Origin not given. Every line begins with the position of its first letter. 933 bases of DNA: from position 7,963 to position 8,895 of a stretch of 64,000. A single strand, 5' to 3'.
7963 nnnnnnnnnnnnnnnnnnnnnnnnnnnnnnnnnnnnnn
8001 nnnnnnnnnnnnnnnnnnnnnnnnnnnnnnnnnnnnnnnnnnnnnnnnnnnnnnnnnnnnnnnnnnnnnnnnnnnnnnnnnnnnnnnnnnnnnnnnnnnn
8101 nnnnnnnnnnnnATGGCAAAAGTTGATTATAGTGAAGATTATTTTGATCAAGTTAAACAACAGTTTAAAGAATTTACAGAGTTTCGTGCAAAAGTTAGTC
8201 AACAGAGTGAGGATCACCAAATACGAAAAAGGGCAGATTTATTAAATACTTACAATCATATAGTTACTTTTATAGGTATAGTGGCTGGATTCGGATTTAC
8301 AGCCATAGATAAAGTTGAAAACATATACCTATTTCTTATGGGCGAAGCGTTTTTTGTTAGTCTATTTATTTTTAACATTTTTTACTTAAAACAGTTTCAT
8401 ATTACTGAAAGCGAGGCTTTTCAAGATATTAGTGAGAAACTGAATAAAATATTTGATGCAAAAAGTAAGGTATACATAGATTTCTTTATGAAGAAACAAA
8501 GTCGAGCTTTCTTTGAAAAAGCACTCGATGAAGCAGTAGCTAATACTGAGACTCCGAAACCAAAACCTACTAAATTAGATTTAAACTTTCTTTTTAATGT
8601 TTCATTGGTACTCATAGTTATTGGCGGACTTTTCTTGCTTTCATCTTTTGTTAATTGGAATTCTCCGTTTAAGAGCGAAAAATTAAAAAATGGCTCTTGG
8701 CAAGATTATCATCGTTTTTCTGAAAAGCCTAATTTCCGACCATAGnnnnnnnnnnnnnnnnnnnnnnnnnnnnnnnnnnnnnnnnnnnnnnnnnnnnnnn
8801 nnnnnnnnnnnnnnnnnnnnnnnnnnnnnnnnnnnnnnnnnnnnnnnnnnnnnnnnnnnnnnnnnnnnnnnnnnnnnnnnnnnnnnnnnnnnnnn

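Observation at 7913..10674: tRNA-bracketed two-gene island: a 3-TM protein plus a roughly 600-aa nuclease-like protein, a candidate novel defence module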

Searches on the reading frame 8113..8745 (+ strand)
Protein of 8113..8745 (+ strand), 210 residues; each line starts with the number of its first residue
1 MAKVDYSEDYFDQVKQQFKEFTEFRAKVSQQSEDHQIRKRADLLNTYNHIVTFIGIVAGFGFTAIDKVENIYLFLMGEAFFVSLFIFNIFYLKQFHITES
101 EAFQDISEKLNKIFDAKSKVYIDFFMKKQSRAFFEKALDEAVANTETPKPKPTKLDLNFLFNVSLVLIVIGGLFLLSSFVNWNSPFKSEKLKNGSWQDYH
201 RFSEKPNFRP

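Call 4: search_protein_families(library=pfam, proteins=[window:8113-8745:+], max_evalue=1)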
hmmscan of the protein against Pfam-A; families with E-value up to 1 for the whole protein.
window:8113-8745:+ (210 aa): 2 families
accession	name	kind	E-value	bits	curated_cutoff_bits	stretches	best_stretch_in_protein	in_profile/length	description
PF20990.2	DUF2207_C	-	0.028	14.6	33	1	17-91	103-185/247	Predicted membrane protein (DUF2207) C-terminal domain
PF18917.5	LiaI-LiaF-like_TM1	-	0.035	14.6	27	1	165-182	5-22/42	LiaI-LiaF-like transmembrane region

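Call 5: search_protein_families(library=padloc, proteins=[window:8113-8745:+], max_evalue=1)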
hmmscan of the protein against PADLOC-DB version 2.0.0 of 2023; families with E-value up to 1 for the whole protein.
window:8113-8745:+ (210 aa): 1 family
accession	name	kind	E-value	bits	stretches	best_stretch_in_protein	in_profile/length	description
PDLC02469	BrxB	-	0.0056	14.4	1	1-68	73-137/184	BrxB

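Call 6: search_protein_families(library=ncbifam, proteins=[window:8113-8745:+], max_evalue=1)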
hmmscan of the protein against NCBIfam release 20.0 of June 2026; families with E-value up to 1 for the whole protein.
window:8113-8745:+ (210 aa): 2 families
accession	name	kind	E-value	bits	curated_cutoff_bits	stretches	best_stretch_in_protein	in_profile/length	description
NF011892.0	PRK15365.1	equivalog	0.017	15.3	176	1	8-41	16-50/108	type III secretion system chaperone SseA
NF009348.0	PRK12706.1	equivalog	0.05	13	444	1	10-60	15-65/328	flagellar basal body P-ring protein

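Call 7: search_protein_families(library=phrogs, proteins=[window:8113-8745:+], max_evalue=1)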
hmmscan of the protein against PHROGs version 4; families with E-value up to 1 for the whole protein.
window:8113-8745:+ (210 aa): 3 families
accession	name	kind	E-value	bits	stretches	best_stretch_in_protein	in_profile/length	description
phrog_2037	-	unknown function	0.043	15.1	1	8-32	40-64/72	-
phrog_551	-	DNA, RNA and nucleotide metabolism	0.051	13.1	1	9-55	319-365/701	DNA topoisomerase II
phrog_2970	-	unknown function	0.17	12.4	1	7-79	208-279/354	-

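Call 17: find_homologous_proteins(query=window:8113-8745:+)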
Query window:8113-8745:+ (210 aa): 6 proteins with E <= 0.001 among 310 candidates.
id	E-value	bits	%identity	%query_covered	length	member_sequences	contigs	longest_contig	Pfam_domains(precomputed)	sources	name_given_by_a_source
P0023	8.1e-133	458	100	100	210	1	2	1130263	-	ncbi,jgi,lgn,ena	ncbi:MAG: hypothetical protein WCV81_02310 [Microgenomates group bacterium]|jgi:hypothetical protein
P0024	5.4e-97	342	76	100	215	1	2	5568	-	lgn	-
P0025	9.4e-97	341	76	100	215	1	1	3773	-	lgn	-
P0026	1.4e-96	340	83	88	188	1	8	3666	-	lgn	-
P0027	4.4e-94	332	75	100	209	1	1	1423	-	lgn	-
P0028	1.0e-73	266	67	88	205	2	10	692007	-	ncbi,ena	-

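Call 21: find_encoding_contigs(protein=P0028, flank=8000, max_places=2)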
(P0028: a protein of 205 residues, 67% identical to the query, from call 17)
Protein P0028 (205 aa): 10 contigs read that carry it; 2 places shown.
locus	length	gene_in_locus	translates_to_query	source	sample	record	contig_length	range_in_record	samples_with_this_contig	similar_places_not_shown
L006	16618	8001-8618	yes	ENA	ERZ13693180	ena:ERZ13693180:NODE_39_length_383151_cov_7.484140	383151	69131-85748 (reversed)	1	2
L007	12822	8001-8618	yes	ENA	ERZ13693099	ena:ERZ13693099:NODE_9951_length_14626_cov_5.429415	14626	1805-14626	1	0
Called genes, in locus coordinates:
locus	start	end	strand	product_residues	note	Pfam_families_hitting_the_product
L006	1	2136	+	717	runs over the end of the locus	PF17854:FtsK_alpha, PF01580:FtsK_SpoIIIE, PF09397:FtsK_gamma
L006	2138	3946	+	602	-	-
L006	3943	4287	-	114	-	-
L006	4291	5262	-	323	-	-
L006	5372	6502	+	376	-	PF00390:malic, PF00899:ThiF (faint), PF03949:Malic_M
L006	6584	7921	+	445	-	-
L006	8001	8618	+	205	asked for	-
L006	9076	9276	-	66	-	-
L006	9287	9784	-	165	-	-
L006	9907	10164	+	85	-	PF13560:HTH_31, PF12844:HTH_19, PF01381:HTH_3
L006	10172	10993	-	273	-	PF18165:pP_pnuc_1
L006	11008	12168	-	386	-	-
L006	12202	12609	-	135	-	PF22091:DUF6941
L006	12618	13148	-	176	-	-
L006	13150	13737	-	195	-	-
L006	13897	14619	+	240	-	PF13411:MerR_1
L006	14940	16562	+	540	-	PF00239:Resolvase, PF13408:Zn_ribbon_recom (faint)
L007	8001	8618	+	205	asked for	-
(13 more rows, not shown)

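Call 62: find_encoding_contigs(protein=P0024, flank=6000, max_places=2)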
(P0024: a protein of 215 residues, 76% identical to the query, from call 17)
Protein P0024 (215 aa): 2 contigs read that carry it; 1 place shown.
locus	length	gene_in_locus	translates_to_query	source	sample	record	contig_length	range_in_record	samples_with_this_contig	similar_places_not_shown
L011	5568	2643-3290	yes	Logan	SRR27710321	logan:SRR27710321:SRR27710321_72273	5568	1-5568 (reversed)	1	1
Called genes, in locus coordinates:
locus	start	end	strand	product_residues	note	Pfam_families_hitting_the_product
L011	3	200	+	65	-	?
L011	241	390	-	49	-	-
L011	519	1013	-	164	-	-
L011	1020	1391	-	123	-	-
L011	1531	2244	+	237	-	-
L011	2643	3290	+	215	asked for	-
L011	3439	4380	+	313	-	-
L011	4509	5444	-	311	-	PF01636:APH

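Call 63: find_encoding_contigs(protein=P0026, flank=6000, max_places=4)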
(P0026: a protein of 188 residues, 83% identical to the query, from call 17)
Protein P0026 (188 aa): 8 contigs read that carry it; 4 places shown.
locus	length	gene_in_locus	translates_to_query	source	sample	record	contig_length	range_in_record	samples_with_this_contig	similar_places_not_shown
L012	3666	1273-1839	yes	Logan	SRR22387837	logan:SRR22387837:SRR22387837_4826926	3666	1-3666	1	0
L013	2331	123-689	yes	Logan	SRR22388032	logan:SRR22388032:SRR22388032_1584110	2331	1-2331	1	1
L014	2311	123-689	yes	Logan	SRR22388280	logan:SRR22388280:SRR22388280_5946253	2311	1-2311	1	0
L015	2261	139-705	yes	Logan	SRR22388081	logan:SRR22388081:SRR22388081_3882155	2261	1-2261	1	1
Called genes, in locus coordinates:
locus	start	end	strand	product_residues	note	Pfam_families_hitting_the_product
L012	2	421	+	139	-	?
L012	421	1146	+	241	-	PF00565:SNase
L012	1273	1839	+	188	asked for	-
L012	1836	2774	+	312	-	-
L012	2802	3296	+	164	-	-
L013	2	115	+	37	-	?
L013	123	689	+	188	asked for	-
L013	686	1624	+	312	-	-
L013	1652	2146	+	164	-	-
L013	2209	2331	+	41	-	?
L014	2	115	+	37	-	?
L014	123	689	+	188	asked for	-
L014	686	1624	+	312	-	-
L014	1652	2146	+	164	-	-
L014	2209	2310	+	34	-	?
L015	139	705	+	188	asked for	-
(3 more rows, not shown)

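Call 67: search_protein_families(library=pfam, proteins=[L012:1836-2774:+, L011:3439-4380:+, L012:2802-3296:+, L006:6584-7921:+], max_evalue=0.1)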
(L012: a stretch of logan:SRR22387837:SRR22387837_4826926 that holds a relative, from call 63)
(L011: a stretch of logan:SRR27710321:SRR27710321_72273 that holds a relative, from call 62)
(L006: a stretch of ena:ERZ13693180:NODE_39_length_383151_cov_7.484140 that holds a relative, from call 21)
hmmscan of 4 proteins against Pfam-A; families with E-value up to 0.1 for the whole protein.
L012:1836-2774:+ (312 aa): 1 family
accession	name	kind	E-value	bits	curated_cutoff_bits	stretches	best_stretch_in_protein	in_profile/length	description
PF14251.12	PterinBD-DUF4346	-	0.058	14.6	29.6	0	63-105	38-82/86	PterinBD-DUF4346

L011:3439-4380:+ (313 aa): 2 families
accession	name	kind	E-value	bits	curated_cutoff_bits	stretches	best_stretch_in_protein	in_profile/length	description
PF22056.1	ORF239-like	-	0.024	15.2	27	1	145-200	7-63/168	ORF239-like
PF09655.15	Nitr_red_assoc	-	0.047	14.5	25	0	140-195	33-89/144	Conserved nitrate reductase-associated protein (Nitr_red_assoc)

L012:2802-3296:+ (164 aa): 0 families

L006:6584-7921:+ (445 aa): 0 families

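Call 68: search_protein_families(library=padloc, proteins=[L012:1836-2774:+, L011:3439-4380:+, L012:2802-3296:+, L006:6584-7921:+], max_evalue=0.1)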
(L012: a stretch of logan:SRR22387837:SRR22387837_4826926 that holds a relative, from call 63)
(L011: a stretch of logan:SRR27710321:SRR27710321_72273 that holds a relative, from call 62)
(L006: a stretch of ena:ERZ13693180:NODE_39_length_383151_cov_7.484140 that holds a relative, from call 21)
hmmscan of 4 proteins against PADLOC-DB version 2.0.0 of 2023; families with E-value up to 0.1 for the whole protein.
L012:1836-2774:+ (312 aa): 0 families

L011:3439-4380:+ (313 aa): 0 families

L012:2802-3296:+ (164 aa): 1 family
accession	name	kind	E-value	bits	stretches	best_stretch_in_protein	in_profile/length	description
PDLC02345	AbiH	-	0.0094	13.5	1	85-125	255-295/343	AbiH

L006:6584-7921:+ (445 aa): 1 family
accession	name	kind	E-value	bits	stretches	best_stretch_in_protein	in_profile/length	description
PDLC02635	DrmE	-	0.054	9.9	1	113-185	507-577/790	DrmE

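Call 85: search_protein_families(library=ncbifam, proteins=[L012:1836-2774:+, L011:3439-4380:+, L012:2802-3296:+], max_evalue=1)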
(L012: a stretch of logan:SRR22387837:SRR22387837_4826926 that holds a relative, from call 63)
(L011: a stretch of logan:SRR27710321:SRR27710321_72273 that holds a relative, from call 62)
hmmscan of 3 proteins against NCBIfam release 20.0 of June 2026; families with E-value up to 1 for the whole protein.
L012:1836-2774:+ (312 aa): 1 family
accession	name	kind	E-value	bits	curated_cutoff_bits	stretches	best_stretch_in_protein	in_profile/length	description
NF009646.0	PRK13182.1-1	equivalog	0.0024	17.8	262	0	180-225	16-55/180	chromosome-anchoring protein RacA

L011:3439-4380:+ (313 aa): 1 family
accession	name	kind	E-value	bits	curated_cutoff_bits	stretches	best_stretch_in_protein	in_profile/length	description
NF041807.1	daptide_Mpa3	equivalog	0.051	13.4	40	1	198-210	12-24/39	MpaA3 family daptide-type RiPP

L012:2802-3296:+ (164 aa): 1 family
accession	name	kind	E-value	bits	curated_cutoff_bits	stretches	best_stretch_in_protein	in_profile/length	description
TIGR02869.1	spore_SleB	equivalog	0.026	14.4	236.5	1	65-142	20-97/201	spore cortex-lytic enzyme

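Call 86: search_solved_structures(query=L012:1836-2774:+, max_evalue=10, show_alignments=2)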
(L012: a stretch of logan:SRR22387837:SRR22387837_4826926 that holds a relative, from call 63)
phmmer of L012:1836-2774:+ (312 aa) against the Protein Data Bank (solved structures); distinct sequences matched with E-value up to 10: 2.
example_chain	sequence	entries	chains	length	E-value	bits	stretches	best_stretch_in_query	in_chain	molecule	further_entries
6azb_A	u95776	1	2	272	0.82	12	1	2-151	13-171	Pp-KAI2-like E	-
6azc_A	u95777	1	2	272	1.1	11.6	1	2-150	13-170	Pp-KAI2-like E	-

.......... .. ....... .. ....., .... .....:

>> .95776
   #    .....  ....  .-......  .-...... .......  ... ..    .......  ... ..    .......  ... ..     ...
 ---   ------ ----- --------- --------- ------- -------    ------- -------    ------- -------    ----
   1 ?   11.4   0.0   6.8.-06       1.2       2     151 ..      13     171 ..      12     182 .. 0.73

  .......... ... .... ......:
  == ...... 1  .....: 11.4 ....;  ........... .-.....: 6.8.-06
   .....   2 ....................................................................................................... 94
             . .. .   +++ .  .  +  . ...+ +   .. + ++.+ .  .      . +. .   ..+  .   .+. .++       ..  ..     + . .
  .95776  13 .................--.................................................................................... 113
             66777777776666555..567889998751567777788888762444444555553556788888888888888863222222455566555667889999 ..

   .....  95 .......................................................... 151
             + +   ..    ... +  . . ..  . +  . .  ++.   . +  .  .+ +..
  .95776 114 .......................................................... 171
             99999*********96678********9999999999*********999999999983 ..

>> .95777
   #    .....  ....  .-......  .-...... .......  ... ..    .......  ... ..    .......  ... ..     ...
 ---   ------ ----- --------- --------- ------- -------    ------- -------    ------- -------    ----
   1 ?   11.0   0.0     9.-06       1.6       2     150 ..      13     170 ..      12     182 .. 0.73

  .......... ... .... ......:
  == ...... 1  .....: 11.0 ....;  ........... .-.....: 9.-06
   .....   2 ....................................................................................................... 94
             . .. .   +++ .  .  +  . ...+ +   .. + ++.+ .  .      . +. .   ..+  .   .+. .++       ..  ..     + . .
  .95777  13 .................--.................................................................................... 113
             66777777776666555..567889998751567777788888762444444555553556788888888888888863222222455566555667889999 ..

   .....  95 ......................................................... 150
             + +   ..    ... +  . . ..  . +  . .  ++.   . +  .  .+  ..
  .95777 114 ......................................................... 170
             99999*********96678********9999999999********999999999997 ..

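Call 95: predict_structure(alignment_id=A3)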
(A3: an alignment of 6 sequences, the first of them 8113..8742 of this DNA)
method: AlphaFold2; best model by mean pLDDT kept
length: 210 residues; sequences in the alignment: 6
mean_pLDDT: 67.0   pTM: 0.42
mean pLDDT of the five models: 67.0, 66.8, 65.9, 63.0, 51.9
residues with pLDDT >= 90: 0; 70-90: 103; 50-70: 76; < 50: 31
segments of 3 or more residues with pLDDT < 50: 184-210
pLDDT, mean of each block of 10 residues (from residue 1): 70 84 71 59 65 67 70 77 77 65 67 79 80 82 58 58 77 78 48 38 37
secondary structure, 60 per line:
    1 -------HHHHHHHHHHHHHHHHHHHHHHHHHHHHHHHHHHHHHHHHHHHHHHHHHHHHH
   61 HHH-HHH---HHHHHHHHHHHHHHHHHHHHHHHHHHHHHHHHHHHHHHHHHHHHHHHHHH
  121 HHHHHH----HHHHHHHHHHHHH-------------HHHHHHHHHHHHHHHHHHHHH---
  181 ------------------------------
elements in order: H8-63 H71-126 H131-143 H157-177

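Call 97: search_dna_similar(query=window:8113-8742:+, collection=phages, mode=protein, max_evalue=0.01, max_rows=10)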
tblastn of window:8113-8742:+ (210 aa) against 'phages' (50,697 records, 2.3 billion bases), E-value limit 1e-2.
No match.

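Call 98: find_related_loci(query=A3, collection=viral_contigs, flank=8000)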
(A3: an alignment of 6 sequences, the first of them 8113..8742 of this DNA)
Query A3 (210 aa) in viral_contigs; peptide patterns used: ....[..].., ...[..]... (x = any residue, [..] = any of these).
304 stretches matched a pattern, but none encodes a relative of the query by tblastn (E <= 1e-3).

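Call 110: find_encoding_contigs(protein=P0025, flank=5000, max_places=2)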
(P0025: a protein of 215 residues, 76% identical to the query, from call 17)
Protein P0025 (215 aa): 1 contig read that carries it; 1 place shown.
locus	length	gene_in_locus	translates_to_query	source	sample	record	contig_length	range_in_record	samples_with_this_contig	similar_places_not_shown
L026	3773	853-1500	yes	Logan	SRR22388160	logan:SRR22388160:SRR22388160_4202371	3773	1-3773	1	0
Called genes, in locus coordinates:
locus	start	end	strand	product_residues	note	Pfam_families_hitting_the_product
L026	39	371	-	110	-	PF03091:CutA1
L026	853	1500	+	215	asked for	-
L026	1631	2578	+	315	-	-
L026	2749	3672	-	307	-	-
